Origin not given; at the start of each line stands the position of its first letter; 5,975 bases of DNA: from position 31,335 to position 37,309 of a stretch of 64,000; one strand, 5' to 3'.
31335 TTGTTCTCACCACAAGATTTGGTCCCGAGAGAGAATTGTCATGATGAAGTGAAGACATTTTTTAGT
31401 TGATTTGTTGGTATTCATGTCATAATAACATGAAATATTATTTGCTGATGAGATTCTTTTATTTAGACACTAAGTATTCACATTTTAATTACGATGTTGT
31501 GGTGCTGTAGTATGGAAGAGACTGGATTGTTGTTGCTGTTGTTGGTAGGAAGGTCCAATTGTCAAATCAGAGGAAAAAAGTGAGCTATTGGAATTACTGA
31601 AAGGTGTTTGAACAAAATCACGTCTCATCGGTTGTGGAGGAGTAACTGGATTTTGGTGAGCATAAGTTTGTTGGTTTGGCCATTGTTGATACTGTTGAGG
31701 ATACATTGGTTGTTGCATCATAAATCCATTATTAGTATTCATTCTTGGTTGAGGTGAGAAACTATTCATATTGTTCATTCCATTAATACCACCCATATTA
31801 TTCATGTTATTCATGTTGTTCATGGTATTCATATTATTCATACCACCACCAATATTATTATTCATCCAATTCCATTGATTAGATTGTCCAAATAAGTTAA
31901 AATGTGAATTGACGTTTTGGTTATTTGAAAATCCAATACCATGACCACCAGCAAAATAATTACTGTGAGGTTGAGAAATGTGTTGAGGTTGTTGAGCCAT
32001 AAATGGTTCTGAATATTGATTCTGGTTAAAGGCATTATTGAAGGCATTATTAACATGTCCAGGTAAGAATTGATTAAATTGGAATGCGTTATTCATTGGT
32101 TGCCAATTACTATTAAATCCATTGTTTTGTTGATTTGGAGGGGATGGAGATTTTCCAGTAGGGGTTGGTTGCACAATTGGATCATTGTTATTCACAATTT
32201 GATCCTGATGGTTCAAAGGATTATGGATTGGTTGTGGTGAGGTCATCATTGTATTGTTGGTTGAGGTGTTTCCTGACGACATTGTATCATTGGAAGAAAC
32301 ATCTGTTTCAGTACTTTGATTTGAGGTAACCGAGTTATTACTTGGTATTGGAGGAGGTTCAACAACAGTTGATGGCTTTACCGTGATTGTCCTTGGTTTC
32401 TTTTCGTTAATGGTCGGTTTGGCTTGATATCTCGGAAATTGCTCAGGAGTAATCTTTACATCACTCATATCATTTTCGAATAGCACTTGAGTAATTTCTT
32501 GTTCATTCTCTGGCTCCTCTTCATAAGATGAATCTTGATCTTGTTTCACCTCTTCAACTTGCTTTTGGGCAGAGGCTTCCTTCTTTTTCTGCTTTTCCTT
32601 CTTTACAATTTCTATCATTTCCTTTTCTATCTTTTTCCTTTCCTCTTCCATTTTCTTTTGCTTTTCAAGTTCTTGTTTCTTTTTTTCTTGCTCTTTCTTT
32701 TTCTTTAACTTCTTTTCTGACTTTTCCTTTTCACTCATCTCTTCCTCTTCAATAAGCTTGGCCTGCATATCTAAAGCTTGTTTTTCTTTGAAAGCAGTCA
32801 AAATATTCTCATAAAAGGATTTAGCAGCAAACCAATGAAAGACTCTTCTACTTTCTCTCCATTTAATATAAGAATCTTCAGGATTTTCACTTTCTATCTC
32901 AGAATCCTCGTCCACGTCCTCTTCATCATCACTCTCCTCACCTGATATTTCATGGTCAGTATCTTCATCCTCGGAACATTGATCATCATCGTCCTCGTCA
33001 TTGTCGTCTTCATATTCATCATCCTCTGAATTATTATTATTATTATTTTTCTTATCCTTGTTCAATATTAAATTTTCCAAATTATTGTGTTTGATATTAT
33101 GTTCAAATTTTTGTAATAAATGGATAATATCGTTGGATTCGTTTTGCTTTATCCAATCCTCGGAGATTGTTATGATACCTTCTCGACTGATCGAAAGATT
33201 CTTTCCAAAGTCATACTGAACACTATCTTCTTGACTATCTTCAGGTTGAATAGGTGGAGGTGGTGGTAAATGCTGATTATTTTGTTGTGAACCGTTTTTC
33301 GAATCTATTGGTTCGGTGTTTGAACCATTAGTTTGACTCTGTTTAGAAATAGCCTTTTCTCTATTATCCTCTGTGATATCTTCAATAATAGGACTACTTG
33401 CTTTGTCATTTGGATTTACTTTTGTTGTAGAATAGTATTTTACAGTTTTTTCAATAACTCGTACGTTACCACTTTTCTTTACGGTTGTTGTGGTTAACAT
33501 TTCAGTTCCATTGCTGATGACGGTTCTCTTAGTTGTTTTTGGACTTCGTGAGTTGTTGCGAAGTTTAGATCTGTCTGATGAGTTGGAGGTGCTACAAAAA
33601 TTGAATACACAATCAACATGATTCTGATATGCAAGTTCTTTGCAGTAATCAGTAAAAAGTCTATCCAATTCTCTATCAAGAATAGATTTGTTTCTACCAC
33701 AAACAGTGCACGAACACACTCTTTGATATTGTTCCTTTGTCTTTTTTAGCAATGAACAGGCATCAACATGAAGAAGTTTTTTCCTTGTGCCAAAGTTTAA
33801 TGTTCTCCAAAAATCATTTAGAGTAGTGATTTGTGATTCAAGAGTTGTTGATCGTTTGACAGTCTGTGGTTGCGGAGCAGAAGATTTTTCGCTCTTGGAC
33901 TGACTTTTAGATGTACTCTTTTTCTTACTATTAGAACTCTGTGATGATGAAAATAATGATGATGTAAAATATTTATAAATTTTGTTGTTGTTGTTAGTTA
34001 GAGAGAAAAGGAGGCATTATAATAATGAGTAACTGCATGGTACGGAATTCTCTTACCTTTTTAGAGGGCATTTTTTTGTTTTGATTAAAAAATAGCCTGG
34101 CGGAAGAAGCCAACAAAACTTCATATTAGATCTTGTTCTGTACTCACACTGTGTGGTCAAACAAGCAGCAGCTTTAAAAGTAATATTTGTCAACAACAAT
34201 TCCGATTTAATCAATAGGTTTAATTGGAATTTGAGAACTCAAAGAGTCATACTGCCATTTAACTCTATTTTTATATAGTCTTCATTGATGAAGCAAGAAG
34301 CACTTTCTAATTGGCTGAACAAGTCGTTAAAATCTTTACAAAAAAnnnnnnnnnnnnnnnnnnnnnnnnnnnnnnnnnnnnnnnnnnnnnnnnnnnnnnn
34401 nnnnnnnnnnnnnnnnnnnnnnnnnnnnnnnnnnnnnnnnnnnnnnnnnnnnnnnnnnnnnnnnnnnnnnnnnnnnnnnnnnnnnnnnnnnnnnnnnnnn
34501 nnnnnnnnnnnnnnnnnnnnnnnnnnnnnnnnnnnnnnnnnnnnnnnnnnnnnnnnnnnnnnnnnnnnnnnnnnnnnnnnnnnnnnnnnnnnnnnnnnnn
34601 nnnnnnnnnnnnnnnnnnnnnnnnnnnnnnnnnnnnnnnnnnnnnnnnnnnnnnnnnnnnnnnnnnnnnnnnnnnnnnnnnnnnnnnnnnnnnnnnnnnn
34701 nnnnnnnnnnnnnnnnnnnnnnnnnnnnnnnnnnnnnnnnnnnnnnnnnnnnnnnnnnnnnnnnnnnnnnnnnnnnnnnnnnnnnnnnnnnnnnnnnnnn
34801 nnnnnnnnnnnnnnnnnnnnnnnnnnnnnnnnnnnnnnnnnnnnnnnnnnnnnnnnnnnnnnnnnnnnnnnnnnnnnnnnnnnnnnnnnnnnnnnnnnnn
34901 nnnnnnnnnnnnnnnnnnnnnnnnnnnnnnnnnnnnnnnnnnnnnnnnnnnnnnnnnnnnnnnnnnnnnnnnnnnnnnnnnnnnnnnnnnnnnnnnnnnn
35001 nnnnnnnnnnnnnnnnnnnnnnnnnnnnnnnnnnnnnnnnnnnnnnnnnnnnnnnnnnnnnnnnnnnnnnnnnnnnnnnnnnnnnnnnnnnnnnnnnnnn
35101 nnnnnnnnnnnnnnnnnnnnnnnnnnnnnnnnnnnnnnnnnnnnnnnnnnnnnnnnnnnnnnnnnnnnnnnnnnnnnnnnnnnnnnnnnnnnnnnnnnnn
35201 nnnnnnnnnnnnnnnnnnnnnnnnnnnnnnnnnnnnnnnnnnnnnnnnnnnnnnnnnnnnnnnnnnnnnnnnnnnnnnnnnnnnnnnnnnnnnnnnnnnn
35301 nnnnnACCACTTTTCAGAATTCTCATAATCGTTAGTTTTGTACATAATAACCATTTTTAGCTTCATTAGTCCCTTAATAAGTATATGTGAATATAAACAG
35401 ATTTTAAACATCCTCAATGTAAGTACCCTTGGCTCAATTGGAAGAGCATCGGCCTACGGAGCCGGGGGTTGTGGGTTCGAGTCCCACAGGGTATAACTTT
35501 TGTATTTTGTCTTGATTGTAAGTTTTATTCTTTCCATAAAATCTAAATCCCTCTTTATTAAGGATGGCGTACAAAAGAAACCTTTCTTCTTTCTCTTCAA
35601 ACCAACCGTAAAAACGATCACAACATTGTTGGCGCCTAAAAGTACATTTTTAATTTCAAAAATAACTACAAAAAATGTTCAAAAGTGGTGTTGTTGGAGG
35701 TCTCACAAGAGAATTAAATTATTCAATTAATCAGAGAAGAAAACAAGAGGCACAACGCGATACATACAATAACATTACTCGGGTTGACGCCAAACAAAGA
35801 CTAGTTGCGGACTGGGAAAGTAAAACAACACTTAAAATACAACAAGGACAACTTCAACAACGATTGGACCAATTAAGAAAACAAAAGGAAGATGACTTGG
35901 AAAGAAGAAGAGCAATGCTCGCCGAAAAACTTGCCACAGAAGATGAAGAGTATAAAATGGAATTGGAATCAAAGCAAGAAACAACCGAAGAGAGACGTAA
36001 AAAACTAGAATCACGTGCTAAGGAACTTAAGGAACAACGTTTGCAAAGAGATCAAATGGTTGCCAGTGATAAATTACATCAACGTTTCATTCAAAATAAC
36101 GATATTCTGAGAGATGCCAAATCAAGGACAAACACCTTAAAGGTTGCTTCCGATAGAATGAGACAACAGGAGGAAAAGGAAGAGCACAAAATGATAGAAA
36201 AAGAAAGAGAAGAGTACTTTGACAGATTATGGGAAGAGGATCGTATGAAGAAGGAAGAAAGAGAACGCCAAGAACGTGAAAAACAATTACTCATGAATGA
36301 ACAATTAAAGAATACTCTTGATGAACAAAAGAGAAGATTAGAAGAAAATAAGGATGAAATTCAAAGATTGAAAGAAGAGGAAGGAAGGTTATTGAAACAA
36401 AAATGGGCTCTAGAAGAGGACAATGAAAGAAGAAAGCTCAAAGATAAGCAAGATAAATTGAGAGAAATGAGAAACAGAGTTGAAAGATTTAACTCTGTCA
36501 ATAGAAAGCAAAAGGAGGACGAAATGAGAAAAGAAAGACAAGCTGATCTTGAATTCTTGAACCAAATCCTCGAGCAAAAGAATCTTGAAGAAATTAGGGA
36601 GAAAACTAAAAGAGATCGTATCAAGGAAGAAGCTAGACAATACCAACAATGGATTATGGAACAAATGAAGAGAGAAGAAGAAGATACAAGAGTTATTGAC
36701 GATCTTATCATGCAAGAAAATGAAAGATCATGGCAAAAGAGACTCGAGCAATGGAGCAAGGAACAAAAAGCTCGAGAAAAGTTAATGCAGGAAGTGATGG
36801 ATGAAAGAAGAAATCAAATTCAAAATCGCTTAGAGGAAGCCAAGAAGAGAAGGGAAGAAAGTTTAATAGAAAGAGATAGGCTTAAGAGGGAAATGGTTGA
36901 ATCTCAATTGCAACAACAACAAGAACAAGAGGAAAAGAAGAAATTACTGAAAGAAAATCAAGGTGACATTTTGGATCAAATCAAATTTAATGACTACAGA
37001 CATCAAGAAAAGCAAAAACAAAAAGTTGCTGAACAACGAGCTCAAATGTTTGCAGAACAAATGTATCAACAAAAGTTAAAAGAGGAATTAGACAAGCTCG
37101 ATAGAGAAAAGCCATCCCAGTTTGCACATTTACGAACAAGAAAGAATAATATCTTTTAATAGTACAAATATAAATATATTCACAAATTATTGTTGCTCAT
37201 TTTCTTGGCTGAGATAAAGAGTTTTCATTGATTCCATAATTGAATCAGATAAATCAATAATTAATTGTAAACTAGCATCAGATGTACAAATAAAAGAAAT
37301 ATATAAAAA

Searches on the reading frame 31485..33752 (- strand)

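Call 27: search_protein_families(library=pfam, proteins=[window:31485-33752:-], max_evalue=0.001)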
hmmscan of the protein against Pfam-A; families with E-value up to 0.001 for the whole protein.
window:31485-33752:- (755 aa): 1 family
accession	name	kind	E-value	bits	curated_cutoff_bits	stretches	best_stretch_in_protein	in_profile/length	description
PF13945.11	NST1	-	1.8e-07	31.9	25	1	1-47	133-180/193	Salt tolerance down-regulator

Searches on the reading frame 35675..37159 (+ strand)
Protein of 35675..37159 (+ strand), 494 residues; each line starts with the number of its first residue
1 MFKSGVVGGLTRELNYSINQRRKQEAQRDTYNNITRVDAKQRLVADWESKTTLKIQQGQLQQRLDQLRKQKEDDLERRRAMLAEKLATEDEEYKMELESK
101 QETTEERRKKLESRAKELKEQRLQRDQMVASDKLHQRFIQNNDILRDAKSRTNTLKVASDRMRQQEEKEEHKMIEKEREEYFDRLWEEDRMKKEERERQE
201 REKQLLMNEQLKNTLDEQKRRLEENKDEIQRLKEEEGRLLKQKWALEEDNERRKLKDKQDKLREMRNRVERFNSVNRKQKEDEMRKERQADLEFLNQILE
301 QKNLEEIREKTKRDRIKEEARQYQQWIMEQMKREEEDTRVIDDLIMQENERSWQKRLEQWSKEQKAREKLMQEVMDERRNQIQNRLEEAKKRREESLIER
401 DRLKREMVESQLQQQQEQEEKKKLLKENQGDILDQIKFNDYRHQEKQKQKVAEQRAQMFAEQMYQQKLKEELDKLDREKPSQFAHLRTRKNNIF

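Call 27: search_protein_families(library=pfam, proteins=[window:35675-37159:+], max_evalue=0.001)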
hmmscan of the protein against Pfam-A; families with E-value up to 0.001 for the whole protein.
window:35675-37159:+ (494 aa): 1 family
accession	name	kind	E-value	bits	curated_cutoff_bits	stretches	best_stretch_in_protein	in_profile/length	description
PF13868.11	TPH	-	4e-13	49.1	27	1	140-475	3-338/352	Trichohyalin-plectin-homology domain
